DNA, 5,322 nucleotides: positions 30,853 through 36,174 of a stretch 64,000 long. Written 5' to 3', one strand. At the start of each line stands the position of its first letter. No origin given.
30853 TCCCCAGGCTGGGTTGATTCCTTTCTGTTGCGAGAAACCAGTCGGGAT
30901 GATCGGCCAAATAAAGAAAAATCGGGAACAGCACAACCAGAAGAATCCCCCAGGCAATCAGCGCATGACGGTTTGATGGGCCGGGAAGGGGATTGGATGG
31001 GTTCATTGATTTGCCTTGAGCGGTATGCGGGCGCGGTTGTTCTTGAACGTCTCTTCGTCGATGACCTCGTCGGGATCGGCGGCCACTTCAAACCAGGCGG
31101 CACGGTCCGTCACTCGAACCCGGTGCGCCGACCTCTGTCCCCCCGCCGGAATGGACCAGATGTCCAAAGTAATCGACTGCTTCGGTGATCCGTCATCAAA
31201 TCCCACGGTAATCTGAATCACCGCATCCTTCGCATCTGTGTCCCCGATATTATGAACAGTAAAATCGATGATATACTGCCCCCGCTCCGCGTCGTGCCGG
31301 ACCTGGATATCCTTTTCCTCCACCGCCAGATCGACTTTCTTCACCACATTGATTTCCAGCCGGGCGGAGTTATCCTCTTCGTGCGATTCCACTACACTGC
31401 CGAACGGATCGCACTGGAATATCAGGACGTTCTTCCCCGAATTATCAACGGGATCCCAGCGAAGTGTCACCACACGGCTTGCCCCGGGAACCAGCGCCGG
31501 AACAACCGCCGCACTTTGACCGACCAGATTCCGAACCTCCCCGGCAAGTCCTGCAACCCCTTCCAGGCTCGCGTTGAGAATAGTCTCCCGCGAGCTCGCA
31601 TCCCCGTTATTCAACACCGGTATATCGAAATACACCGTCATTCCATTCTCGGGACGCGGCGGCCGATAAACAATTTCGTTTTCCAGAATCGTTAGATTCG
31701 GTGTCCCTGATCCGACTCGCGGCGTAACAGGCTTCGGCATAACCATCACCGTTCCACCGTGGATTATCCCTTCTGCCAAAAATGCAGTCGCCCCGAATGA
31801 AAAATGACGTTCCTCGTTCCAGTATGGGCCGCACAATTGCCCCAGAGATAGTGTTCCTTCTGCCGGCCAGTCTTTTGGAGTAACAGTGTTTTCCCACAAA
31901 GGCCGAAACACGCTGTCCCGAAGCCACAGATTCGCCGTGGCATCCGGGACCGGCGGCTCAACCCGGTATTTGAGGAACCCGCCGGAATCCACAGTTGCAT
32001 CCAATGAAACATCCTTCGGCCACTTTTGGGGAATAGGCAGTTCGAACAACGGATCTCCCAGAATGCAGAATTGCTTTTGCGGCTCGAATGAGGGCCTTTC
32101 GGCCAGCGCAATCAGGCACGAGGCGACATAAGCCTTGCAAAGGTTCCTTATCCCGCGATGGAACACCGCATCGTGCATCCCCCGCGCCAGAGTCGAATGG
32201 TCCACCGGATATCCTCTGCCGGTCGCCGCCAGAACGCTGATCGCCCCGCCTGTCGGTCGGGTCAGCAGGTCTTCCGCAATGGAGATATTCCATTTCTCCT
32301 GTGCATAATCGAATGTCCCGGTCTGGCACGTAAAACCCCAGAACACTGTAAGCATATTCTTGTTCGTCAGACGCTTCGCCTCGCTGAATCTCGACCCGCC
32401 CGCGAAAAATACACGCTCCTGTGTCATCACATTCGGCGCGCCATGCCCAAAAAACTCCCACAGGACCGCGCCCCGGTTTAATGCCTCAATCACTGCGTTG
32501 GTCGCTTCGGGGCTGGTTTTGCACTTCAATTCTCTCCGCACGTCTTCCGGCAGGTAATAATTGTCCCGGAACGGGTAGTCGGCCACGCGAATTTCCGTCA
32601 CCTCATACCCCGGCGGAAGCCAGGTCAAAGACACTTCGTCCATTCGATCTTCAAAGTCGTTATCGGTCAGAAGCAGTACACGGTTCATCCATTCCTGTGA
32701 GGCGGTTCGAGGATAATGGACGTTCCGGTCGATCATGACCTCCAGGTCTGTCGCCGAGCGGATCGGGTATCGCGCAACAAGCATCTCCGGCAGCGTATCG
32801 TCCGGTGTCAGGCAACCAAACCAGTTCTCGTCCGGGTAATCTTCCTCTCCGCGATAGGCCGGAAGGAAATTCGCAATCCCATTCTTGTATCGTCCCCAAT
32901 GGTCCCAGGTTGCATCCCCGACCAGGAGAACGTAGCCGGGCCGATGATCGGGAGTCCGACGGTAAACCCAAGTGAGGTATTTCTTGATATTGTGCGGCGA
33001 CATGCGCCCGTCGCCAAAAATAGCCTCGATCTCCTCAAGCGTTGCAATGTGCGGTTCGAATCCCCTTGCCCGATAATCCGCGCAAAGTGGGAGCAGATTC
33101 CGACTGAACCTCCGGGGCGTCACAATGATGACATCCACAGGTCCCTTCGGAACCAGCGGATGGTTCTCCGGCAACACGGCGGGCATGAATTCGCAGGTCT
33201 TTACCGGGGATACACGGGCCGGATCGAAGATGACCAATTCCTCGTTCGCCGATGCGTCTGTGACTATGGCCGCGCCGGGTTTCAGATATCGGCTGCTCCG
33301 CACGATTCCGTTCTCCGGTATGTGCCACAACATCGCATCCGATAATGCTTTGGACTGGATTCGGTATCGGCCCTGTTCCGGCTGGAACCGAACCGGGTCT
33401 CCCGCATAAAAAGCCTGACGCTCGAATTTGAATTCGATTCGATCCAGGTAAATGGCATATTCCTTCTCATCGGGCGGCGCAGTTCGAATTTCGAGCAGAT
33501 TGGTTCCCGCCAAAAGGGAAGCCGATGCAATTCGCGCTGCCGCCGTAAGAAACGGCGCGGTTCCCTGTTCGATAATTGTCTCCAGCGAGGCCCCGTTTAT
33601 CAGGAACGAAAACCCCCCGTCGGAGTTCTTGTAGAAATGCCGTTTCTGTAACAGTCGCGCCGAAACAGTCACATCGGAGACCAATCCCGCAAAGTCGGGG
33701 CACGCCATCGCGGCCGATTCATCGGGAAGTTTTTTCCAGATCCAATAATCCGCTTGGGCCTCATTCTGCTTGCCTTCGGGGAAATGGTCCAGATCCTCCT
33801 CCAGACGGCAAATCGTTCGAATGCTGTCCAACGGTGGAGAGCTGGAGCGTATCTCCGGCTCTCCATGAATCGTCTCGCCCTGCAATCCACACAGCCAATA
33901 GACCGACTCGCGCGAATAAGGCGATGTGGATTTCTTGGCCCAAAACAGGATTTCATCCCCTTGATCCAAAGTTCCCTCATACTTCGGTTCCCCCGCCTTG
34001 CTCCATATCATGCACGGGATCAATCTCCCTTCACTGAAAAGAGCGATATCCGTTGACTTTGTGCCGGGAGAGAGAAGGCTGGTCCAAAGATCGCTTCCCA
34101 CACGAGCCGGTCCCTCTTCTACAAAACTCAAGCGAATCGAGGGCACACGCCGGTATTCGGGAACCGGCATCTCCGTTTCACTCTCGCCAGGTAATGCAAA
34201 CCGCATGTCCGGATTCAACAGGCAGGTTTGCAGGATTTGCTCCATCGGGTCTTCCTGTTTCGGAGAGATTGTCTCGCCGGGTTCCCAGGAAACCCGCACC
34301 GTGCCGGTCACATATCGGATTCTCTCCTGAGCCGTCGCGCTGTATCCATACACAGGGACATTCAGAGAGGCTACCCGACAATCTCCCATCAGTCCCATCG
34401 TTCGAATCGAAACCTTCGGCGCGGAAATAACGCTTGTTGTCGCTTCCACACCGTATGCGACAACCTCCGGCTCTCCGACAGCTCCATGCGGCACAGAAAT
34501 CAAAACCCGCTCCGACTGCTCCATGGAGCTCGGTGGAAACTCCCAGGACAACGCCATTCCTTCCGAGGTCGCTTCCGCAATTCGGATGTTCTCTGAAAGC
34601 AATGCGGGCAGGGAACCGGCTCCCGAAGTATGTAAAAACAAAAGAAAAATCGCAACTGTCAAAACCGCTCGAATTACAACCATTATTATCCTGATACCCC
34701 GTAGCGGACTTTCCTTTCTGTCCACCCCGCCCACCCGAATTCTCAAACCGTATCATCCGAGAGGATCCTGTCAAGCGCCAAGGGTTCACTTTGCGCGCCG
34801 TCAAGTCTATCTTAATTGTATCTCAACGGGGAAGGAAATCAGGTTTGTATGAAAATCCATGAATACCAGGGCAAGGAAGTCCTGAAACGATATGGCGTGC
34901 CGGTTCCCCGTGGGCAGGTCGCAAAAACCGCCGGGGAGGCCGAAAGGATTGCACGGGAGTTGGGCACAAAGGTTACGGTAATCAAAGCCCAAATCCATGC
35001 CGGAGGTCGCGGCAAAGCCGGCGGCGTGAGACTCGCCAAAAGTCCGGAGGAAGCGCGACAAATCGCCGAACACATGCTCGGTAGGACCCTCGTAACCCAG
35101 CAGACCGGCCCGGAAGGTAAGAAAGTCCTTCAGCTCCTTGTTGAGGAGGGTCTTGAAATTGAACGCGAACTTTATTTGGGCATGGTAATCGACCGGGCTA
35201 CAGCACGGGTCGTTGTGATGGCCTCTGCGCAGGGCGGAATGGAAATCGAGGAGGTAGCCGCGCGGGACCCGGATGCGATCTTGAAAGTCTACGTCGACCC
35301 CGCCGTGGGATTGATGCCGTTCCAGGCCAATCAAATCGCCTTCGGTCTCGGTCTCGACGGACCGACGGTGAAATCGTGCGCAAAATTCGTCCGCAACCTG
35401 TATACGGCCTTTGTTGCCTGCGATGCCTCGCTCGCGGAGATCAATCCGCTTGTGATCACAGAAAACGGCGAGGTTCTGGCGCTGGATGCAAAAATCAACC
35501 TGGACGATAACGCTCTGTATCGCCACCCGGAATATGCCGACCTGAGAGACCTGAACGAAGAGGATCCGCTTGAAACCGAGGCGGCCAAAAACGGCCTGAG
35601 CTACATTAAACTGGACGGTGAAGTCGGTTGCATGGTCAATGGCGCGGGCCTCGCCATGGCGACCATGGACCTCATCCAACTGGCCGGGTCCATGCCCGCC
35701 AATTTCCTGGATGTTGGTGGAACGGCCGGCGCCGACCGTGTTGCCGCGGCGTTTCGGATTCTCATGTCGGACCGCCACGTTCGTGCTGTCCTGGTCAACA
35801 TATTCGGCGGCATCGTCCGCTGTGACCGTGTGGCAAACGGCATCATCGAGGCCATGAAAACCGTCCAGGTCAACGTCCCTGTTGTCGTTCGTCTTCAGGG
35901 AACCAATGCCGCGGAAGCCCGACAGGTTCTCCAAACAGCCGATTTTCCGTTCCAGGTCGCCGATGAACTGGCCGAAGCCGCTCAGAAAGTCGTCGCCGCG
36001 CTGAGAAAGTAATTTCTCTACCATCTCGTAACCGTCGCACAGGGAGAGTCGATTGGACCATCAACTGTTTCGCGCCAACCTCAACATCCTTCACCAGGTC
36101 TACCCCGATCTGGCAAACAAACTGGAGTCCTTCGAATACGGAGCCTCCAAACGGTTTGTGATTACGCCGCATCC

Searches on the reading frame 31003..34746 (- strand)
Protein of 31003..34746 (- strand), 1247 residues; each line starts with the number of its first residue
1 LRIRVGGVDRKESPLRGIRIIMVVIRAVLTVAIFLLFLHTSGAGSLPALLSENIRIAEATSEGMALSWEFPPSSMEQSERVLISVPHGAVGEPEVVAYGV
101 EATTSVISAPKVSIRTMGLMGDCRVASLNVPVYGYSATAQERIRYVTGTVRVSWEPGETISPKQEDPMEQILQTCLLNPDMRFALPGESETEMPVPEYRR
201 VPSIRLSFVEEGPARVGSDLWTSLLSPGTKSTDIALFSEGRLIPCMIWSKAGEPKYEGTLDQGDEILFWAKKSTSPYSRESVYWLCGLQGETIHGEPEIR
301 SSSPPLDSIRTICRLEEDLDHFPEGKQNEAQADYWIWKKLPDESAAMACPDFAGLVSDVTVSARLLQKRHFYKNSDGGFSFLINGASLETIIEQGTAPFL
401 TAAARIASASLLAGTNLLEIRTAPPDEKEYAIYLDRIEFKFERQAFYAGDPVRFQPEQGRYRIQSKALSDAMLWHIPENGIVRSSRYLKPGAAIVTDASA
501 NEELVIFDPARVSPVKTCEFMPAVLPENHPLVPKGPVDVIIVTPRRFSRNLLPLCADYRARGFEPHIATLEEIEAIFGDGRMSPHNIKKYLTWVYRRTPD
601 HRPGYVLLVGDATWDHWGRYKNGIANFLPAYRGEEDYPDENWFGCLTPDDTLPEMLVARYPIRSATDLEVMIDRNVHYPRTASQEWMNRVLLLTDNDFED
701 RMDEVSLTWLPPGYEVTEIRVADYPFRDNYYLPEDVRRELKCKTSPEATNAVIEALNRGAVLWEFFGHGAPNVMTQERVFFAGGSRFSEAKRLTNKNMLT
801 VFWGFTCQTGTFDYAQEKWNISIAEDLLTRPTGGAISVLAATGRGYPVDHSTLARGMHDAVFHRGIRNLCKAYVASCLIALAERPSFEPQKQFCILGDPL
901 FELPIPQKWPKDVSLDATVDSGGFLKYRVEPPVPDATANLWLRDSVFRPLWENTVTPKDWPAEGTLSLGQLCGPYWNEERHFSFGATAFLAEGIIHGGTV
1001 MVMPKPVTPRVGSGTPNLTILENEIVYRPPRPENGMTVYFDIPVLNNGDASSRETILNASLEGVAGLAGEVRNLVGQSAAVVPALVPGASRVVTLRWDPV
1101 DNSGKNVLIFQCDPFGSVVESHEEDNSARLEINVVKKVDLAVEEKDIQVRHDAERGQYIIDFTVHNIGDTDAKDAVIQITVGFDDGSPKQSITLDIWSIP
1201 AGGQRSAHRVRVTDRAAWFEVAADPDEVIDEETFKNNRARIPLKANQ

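Call 58: search_protein_families(library=pfam, proteins=[window:31003-34746:-], max_evalue=0.00001)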
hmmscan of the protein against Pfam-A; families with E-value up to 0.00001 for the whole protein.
window:31003-34746:- (1247 aa): 2 families
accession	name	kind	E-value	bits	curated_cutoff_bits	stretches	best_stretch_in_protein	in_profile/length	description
PF01364.23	Peptidase_C25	-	1.7e-62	212.3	23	1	540-902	2-373/374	Peptidase family C25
PF07705.17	CARDB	-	4.7e-13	49.6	22.7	1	1015-1127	1-98/101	CARDB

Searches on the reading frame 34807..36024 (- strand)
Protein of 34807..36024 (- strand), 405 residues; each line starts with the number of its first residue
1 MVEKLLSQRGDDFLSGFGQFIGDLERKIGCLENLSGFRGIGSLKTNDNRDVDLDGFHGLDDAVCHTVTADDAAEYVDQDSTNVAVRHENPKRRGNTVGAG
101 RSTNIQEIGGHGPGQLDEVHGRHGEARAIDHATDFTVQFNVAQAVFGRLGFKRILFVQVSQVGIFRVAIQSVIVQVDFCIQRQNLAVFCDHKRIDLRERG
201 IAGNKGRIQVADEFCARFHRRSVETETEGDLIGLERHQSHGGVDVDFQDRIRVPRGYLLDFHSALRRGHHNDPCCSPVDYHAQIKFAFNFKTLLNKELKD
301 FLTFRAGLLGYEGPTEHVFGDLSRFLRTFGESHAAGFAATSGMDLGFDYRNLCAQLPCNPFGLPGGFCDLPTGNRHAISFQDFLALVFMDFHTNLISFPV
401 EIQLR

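Call 56: find_encoding_contigs(protein=window:34807-36024:-, flank=10000, max_places=1)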
Protein window:34807-36024:- (405 aa): no gene with exactly this product is on record in the collection.

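Call 58: search_protein_families(library=pfam, proteins=[window:34807-36024:-], max_evalue=0.00001)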
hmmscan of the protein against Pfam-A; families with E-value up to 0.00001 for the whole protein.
window:34807-36024:- (405 aa): 0 families
